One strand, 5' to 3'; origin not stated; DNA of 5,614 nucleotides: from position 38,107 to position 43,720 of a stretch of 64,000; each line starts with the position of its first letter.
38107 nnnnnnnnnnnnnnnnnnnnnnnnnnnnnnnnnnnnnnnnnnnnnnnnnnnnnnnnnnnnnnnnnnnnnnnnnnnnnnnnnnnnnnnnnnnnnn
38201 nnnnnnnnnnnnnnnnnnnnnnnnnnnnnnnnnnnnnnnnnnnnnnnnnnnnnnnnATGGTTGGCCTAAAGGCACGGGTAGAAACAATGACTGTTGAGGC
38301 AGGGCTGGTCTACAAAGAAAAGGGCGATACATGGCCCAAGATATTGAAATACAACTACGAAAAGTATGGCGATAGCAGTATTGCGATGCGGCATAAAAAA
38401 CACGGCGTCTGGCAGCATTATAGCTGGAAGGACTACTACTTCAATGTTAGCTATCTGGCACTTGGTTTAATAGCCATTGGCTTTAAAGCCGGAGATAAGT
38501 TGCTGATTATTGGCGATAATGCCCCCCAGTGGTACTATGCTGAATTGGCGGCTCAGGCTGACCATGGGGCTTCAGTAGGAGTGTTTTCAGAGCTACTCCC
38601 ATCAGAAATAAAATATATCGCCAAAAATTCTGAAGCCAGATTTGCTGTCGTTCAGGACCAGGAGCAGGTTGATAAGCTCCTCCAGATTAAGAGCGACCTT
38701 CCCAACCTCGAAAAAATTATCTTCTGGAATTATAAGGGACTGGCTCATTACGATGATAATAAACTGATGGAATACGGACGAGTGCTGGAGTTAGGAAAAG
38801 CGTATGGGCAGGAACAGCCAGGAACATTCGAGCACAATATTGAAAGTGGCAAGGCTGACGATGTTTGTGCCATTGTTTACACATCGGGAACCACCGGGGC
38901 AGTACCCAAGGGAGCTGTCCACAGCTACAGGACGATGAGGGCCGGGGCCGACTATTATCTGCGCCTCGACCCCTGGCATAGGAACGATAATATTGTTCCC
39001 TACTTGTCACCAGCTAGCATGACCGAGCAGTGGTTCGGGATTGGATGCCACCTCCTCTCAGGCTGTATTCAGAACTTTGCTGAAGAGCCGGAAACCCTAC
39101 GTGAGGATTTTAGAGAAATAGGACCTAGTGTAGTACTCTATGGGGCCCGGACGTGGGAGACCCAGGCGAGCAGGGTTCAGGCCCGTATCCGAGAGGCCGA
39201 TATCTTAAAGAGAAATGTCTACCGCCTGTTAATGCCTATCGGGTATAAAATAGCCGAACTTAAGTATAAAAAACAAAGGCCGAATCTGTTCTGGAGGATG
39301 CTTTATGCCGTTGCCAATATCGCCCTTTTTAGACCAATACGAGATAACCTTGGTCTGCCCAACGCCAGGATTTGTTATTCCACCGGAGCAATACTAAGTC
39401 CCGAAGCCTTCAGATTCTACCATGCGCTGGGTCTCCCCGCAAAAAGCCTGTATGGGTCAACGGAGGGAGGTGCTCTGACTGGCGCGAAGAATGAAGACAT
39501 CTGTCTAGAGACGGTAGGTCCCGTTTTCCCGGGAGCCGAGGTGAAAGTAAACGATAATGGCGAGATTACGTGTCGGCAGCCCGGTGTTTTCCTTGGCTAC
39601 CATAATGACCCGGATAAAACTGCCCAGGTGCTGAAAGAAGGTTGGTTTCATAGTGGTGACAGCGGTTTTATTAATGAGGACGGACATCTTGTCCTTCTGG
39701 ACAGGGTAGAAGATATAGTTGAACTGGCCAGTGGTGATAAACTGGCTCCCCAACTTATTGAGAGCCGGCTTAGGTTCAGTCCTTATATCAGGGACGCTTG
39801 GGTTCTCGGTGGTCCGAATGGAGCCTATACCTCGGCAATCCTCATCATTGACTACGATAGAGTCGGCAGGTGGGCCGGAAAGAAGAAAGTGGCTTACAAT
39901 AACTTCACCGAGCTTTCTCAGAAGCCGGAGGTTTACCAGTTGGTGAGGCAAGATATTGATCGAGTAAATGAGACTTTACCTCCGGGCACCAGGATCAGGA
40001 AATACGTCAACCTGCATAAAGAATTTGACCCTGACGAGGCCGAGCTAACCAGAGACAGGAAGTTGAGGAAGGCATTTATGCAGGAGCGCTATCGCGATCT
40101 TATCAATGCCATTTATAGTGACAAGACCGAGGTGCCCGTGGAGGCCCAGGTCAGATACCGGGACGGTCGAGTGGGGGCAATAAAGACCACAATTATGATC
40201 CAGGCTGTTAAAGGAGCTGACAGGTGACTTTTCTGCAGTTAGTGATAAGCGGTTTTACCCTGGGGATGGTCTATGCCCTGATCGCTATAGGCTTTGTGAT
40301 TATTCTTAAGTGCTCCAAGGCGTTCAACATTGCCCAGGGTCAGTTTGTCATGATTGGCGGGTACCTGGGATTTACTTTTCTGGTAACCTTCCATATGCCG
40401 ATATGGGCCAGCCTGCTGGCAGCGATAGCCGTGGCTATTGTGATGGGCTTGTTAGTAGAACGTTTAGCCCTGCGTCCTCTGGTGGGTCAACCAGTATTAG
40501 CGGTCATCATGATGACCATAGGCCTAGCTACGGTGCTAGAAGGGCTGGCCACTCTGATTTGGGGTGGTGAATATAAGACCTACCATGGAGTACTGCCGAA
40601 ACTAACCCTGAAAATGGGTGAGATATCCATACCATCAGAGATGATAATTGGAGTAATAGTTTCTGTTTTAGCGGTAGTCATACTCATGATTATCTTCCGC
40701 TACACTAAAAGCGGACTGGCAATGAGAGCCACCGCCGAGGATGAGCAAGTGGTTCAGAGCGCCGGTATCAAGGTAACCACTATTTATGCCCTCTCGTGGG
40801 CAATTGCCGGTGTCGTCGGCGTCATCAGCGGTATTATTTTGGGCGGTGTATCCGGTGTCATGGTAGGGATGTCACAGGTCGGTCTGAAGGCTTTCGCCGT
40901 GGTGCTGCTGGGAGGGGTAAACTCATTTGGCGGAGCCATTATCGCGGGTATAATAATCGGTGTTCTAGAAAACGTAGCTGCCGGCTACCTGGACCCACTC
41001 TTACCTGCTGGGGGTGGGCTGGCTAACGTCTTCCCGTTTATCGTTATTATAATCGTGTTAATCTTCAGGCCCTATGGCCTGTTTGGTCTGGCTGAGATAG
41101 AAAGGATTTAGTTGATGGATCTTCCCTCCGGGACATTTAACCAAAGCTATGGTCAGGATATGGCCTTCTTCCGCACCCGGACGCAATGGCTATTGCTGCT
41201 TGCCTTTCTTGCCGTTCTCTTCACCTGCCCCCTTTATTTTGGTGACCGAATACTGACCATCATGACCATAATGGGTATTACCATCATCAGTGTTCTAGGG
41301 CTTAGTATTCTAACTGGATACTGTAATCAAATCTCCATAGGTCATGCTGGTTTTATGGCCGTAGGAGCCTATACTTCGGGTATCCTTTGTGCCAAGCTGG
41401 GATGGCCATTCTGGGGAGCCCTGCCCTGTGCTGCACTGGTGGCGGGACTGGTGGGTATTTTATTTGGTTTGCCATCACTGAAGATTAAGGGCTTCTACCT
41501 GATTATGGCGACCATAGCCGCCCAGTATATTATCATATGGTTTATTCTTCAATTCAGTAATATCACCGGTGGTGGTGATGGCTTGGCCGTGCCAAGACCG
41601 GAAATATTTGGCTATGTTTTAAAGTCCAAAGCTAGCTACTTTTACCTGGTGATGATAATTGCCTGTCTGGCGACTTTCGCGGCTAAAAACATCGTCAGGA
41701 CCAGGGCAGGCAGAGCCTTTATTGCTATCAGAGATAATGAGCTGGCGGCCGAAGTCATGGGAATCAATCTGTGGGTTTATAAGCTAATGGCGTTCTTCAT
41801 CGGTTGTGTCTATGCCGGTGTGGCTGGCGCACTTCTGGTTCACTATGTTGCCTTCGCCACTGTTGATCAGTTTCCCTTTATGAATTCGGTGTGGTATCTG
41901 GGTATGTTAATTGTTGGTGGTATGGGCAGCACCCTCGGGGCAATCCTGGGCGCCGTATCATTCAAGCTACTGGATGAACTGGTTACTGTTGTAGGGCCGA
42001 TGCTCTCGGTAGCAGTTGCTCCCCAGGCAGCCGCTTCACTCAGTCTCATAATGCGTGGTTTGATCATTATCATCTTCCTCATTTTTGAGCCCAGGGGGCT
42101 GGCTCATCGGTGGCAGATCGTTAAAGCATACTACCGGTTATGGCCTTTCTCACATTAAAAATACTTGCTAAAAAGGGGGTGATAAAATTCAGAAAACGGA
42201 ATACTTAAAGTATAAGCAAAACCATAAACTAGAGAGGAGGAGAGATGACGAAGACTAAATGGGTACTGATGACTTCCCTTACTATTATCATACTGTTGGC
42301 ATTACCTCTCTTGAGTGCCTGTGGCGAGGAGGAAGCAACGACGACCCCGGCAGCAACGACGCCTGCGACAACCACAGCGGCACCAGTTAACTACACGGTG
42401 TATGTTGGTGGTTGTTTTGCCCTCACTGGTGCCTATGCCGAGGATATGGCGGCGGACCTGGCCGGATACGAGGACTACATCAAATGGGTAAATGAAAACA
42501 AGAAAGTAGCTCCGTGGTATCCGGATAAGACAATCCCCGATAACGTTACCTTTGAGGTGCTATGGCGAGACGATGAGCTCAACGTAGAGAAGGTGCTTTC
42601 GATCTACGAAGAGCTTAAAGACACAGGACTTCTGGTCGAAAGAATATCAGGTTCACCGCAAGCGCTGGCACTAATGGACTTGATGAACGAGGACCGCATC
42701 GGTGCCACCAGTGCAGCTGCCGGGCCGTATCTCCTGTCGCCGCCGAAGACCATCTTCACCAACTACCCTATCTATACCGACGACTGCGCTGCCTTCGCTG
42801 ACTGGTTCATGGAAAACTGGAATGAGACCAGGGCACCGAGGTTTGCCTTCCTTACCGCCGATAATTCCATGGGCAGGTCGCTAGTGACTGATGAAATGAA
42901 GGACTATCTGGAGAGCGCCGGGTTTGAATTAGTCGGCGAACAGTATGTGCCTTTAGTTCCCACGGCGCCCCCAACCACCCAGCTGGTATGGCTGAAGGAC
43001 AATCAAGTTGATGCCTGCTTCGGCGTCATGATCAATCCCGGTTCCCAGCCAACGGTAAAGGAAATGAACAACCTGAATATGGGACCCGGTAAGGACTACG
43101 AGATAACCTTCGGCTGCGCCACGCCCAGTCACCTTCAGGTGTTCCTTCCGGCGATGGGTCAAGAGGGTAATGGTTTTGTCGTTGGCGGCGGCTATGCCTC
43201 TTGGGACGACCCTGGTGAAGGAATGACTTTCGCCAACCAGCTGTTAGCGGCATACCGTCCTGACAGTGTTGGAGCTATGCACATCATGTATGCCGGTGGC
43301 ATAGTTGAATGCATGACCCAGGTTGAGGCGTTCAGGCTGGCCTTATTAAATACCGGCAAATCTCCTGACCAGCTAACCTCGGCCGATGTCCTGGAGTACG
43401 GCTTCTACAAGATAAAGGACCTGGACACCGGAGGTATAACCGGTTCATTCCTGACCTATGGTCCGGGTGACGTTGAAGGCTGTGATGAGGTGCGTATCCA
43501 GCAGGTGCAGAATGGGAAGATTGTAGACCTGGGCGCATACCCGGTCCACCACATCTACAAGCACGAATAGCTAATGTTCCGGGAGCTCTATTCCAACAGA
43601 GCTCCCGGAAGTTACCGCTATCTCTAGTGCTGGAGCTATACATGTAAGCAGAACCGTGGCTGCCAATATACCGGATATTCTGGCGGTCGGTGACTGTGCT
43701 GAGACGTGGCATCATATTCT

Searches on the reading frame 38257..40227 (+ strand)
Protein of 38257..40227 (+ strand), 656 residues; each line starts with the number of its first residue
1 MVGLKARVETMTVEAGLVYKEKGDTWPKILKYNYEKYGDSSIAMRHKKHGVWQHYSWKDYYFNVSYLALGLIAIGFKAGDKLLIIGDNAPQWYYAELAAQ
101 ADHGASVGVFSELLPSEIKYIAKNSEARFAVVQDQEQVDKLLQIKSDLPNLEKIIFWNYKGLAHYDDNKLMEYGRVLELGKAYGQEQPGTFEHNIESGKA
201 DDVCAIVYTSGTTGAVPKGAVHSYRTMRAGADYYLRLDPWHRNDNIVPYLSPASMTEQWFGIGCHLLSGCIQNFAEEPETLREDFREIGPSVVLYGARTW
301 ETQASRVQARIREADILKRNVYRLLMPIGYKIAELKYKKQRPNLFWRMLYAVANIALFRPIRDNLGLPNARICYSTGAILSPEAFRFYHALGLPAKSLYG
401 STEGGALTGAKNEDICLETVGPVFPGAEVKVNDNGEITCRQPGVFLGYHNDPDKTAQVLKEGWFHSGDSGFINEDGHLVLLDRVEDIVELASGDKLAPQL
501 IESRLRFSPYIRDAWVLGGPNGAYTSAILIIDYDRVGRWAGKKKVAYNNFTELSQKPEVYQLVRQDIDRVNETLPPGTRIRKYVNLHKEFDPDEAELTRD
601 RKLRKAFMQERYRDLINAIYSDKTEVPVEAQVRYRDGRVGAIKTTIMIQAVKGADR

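Call 34: search_protein_families(library=pfam, proteins=[window:38257-40227:+], max_evalue=0.00001)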
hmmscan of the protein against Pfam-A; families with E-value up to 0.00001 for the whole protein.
window:38257-40227:+ (656 aa): 2 families
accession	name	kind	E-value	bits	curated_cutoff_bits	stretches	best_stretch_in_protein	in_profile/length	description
PF00501.34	AMP-binding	-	3e-43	148.5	29.9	1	46-449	16-384/384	AMP-binding enzyme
PF23562.2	AMP-binding_C_3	-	3.5e-07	31.1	20.8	1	486-622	2-122/124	AMP-binding enzyme C-terminal domain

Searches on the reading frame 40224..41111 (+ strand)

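Call 35: search_protein_families(library=pfam, proteins=[window:40224-41111:+], max_evalue=0.00001)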
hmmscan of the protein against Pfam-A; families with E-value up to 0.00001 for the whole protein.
window:40224-41111:+ (295 aa): 1 family
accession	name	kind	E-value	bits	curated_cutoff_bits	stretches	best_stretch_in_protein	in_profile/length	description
PF02653.21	BPD_transp_2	-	2.9e-33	115.6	26.8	1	8-279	3-269/269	Branched-chain amino acid transport system / permease component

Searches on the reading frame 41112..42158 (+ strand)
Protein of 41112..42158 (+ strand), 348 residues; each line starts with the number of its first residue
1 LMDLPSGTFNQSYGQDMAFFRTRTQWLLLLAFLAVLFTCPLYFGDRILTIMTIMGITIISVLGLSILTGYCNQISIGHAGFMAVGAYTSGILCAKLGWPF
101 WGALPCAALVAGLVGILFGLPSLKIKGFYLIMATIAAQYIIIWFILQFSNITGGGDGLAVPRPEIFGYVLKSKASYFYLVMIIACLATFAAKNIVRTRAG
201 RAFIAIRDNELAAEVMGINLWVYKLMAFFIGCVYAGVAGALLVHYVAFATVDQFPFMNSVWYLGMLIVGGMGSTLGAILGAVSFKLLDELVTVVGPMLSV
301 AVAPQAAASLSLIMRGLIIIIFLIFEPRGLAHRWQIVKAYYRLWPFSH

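Call 34: search_protein_families(library=pfam, proteins=[window:41112-42158:+], max_evalue=0.00001)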
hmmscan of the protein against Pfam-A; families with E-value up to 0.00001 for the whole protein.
window:41112-42158:+ (348 aa): 1 family
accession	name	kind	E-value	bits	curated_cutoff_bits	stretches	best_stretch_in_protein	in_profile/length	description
PF02653.21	BPD_transp_2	-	6.1e-40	137.5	26.8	1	47-323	2-269/269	Branched-chain amino acid transport system / permease component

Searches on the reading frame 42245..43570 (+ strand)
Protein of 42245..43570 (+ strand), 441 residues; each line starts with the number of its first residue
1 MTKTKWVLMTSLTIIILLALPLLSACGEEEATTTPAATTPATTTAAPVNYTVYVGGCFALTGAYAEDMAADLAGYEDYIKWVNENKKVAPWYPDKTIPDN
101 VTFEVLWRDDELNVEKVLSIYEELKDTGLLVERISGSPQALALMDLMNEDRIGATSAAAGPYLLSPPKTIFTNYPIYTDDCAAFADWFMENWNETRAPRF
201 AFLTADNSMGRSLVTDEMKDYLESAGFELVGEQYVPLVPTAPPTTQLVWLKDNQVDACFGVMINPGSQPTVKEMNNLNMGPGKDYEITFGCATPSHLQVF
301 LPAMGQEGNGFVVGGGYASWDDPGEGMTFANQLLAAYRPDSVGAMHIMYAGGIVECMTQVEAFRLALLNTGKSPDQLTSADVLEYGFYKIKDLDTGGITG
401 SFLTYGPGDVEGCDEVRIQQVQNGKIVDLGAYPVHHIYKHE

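Call 34: search_protein_families(library=pfam, proteins=[window:42245-43570:+], max_evalue=0.00001)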
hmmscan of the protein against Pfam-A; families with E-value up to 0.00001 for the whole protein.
window:42245-43570:+ (441 aa): 1 family
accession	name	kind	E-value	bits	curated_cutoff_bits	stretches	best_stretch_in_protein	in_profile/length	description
PF13458.12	Peripla_BP_6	-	4.3e-25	89.5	31.7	1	51-378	1-303/343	Periplasmic binding protein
